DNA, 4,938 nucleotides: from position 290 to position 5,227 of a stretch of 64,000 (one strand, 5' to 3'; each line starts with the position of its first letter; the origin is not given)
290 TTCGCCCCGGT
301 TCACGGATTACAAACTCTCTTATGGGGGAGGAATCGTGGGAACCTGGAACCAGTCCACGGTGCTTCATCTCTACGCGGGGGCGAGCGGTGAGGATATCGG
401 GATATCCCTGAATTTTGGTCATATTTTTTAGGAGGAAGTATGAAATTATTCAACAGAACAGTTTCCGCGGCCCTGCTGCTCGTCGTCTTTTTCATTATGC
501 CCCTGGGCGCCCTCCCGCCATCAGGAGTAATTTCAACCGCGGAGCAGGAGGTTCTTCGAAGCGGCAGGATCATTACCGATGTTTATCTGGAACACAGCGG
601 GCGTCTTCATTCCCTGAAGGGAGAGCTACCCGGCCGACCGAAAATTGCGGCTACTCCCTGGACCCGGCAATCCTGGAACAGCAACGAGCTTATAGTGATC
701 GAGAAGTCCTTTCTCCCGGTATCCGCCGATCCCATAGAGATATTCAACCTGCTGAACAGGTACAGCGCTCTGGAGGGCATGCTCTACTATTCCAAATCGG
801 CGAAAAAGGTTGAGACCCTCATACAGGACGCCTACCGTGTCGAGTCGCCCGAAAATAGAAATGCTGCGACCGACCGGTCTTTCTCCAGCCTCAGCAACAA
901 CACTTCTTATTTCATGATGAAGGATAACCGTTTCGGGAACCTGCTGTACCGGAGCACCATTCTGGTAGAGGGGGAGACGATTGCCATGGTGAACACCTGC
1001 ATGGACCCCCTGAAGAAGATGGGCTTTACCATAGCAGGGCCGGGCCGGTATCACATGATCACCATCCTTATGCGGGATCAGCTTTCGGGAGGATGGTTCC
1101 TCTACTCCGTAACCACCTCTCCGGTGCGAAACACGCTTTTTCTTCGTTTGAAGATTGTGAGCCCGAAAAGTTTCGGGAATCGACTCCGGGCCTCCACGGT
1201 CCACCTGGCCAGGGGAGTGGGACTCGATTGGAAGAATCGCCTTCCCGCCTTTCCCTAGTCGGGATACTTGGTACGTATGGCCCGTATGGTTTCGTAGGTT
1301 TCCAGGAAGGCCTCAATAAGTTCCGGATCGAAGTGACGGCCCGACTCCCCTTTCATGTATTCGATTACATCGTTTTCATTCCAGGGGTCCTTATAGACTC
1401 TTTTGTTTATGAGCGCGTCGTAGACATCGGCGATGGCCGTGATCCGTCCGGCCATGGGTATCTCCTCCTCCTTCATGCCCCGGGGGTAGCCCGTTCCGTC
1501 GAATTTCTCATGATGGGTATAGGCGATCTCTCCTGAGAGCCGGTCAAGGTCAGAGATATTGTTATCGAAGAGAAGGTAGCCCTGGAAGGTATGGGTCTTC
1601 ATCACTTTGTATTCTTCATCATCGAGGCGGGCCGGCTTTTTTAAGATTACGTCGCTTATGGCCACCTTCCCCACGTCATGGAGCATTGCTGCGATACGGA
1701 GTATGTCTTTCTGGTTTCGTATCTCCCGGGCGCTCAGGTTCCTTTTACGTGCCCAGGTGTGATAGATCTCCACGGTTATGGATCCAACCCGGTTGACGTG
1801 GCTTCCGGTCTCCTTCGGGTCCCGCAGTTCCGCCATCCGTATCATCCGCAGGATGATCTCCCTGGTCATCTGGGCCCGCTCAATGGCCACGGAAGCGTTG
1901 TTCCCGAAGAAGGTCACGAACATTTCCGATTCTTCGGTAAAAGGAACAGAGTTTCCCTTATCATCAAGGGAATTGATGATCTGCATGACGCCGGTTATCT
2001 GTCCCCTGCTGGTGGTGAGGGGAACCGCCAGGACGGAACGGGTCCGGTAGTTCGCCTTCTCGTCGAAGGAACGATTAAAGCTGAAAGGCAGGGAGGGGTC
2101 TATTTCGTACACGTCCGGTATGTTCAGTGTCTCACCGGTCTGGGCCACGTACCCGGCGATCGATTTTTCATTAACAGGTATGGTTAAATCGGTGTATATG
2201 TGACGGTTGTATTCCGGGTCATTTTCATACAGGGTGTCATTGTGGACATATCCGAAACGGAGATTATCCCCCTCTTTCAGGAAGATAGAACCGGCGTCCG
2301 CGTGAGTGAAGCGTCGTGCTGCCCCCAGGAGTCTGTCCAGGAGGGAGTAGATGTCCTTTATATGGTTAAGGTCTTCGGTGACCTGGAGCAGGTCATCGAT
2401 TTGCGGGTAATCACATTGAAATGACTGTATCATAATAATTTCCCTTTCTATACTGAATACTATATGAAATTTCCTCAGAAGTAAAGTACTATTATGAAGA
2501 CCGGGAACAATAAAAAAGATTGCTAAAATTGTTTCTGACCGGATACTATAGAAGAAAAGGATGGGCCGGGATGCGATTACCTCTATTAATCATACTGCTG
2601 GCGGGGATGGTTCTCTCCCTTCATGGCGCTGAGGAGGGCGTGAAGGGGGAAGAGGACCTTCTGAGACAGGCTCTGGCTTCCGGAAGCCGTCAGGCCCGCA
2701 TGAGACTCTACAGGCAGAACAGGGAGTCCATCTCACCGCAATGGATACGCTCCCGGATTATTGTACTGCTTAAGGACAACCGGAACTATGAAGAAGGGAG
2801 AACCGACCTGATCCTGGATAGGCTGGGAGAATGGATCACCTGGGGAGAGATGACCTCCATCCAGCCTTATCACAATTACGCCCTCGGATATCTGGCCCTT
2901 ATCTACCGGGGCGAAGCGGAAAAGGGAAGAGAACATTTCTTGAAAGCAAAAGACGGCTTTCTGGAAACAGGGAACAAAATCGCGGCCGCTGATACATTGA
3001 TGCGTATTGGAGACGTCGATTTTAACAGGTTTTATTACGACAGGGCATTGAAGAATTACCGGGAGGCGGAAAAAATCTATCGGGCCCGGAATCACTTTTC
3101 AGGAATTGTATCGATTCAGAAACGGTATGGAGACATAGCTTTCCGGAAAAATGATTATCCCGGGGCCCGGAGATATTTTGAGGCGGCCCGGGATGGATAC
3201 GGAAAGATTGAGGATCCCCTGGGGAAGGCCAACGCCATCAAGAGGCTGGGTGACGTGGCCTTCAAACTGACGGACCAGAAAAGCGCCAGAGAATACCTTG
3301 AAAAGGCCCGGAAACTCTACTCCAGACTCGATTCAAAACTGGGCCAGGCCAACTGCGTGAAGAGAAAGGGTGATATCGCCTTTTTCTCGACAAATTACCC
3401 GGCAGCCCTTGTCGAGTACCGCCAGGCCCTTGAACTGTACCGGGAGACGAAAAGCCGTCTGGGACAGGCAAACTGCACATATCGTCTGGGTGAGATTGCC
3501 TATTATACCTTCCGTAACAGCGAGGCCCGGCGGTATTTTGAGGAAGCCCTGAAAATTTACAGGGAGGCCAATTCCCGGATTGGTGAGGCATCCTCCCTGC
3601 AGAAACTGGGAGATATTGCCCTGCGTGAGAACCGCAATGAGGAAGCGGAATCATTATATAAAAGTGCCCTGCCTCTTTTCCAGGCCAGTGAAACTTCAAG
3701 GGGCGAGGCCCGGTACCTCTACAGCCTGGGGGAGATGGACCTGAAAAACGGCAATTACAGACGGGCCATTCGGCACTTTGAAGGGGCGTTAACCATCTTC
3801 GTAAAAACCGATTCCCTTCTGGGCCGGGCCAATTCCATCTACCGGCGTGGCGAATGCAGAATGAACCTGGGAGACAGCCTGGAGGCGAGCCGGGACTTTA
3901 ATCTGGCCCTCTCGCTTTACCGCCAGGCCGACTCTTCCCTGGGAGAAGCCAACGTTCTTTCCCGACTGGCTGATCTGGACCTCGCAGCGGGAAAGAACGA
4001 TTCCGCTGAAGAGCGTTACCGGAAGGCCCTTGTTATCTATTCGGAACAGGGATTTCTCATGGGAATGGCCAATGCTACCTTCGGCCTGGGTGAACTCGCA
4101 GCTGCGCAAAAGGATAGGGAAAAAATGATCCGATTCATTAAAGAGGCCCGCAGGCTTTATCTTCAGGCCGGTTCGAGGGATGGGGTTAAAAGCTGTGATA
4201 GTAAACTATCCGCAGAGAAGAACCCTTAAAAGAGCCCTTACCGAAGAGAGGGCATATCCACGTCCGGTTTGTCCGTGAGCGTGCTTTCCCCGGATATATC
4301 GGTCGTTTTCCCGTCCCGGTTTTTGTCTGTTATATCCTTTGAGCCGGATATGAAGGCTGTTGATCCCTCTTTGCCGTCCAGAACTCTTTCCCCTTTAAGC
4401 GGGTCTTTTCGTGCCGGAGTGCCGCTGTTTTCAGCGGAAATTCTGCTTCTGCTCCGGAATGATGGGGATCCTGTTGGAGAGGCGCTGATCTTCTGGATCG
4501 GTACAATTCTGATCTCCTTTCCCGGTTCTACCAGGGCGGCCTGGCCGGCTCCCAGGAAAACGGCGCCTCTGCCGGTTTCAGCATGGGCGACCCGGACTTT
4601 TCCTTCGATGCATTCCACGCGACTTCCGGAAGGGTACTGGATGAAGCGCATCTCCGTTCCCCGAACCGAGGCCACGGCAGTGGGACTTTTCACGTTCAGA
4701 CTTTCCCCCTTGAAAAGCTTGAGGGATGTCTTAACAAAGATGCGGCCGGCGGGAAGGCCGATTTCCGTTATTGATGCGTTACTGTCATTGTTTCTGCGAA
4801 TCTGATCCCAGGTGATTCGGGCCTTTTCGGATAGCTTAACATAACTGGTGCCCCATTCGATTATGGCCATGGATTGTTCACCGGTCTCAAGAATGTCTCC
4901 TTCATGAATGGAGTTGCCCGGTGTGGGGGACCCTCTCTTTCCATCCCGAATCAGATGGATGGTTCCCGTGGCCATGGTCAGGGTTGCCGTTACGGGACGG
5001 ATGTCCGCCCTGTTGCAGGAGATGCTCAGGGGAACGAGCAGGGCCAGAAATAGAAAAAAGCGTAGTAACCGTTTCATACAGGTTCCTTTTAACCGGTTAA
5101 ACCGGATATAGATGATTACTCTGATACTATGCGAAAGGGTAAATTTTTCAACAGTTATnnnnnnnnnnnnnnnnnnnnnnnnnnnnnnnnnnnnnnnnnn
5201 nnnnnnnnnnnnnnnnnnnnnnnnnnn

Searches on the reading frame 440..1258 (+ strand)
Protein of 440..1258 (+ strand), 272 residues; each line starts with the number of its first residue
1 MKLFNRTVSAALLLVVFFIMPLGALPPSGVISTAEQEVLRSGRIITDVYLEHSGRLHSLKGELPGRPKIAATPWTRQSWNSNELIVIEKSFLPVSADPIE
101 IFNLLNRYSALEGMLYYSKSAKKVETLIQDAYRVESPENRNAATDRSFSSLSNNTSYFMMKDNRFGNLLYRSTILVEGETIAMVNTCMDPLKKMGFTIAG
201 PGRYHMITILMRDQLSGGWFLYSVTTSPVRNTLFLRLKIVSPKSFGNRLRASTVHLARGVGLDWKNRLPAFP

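Call 28: find_encoding_contigs(protein=window:440-1258:+, flank=10000, max_places=4)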
Protein window:440-1258:+ (272 aa): 1 contig read that carries it; 1 place shown.
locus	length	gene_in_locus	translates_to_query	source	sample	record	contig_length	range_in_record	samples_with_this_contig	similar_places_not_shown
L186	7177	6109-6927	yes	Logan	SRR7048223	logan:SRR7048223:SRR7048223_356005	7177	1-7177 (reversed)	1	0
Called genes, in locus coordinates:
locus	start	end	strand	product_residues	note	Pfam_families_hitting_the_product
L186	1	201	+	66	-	?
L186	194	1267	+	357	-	PF00072:Response_reg, PF01339:CheB_methylest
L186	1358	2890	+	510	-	PF02321:OEP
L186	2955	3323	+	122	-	-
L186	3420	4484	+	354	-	PF01757:Acyl_transf_3 (faint), PF07786:HGSNAT_cat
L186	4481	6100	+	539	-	PF19412:DUF5982, PF01103:Omp85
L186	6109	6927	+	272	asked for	PF20380:DUF6675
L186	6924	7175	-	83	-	?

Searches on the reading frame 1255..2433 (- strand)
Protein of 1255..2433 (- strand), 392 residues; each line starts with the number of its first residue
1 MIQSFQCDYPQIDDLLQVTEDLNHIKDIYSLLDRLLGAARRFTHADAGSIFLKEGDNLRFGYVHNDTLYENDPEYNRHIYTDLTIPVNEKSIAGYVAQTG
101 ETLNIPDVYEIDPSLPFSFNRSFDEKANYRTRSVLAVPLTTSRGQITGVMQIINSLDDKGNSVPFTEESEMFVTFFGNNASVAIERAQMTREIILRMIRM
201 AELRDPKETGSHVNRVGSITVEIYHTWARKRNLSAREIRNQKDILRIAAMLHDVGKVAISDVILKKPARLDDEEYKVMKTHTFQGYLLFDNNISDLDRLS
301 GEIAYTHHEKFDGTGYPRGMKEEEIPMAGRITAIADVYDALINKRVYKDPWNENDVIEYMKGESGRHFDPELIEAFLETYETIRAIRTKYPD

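Call 68: search_protein_families(library=pfam, proteins=[window:1255-2433:-])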
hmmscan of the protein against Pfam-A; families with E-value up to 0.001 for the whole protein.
window:1255-2433:- (392 aa): 5 families
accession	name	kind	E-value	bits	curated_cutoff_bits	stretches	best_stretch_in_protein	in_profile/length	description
PF13487.12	HD_5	-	3.5e-26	92.4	27.2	1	238-372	35-170/170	HD domain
PF01590.32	GAF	-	1.1e-15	58.8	22.4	1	30-184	4-133/133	GAF domain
PF01966.28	HD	-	1e-14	55.2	22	1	211-340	3-115/116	HD domain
PF13185.12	GAF_2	-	4.7e-09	37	28.6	1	27-185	3-136/136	GAF domain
PF13492.12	GAF_3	-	1.8e-07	32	27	1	31-186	5-129/129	GAF domain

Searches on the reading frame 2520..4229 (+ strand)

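Call 68: search_protein_families(library=pfam, proteins=[window:2520-4229:+])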
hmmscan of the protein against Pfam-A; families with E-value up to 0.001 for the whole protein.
window:2520-4229:+ (569 aa): 15 families
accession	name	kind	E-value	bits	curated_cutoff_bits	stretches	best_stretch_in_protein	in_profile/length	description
PF13424.12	TPR_12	-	2.7e-45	152.9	30.1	4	358-427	4-75/77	Tetratricopeptide repeat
PF07719.23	TPR_2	-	3.5e-26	89.5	27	1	321-348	5-32/34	Tetratricopeptide repeat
PF14938.12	SNAP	-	2e-18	67.3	25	3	328-431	85-189/282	Soluble NSF attachment protein, SNAP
PF13181.12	TPR_8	-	4.2e-11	42.5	25.7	0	321-348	5-32/34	Tetratricopeptide repeat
PF13374.12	TPR_10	-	5.8e-11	42.5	27.5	1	318-351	3-36/42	Tetratricopeptide repeat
PF13432.12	TPR_16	-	1.6e-09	38.5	32.7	0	363-425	3-59/65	Tetratricopeptide repeat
PF17874.7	TPR_MalT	-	3.8e-09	36.7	45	0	286-393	10-116/336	MalT-like TPR region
PF13428.12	TPR_14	-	2e-08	34.5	23.5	0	399-429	3-33/44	Tetratricopeptide repeat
PF10516.15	SHNi-TPR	-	3.3e-08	33.3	21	0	284-311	8-35/38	SHNi-TPR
PF00515.34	TPR_1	-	7.3e-07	29.2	27.8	0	438-467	2-31/34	Tetratricopeptide repeat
PF14559.12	TPR_19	-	1e-05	26.2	25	0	456-502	3-50/68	Tetratricopeptide repeat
PF13176.12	TPR_7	-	1.2e-05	25.4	27.9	0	359-384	1-26/36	Tetratricopeptide repeat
PF25575.1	TPR_BSK1_C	-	9e-05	22.8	42.2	0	275-307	40-72/118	Serine/threonine-protein kinase BSK1-like, TPR repeats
PF13429.12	TPR_15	-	0.00043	20.2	26.2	0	338-431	91-180/280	Tetratricopeptide repeat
PF20027.4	DUF6435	-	0.00053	20.4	26.9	0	263-290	10-37/53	Family of unknown function (DUF6435)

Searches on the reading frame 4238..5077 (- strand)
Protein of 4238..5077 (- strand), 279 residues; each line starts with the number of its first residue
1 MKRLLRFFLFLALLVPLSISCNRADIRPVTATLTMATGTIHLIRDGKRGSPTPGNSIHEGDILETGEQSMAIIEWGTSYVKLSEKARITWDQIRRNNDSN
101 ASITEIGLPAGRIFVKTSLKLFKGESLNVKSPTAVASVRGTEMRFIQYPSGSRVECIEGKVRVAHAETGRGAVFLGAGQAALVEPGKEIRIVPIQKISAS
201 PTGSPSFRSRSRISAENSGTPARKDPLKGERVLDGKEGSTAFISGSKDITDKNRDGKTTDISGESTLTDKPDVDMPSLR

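Call 68: search_protein_families(library=pfam, proteins=[window:4238-5077:-])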
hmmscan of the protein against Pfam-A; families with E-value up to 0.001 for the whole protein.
window:4238-5077:- (279 aa): 1 family
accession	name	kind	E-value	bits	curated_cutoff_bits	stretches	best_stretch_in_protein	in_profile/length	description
PF04773.18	FecR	-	4.2e-10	40.4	24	1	63-162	3-97/97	FecR protein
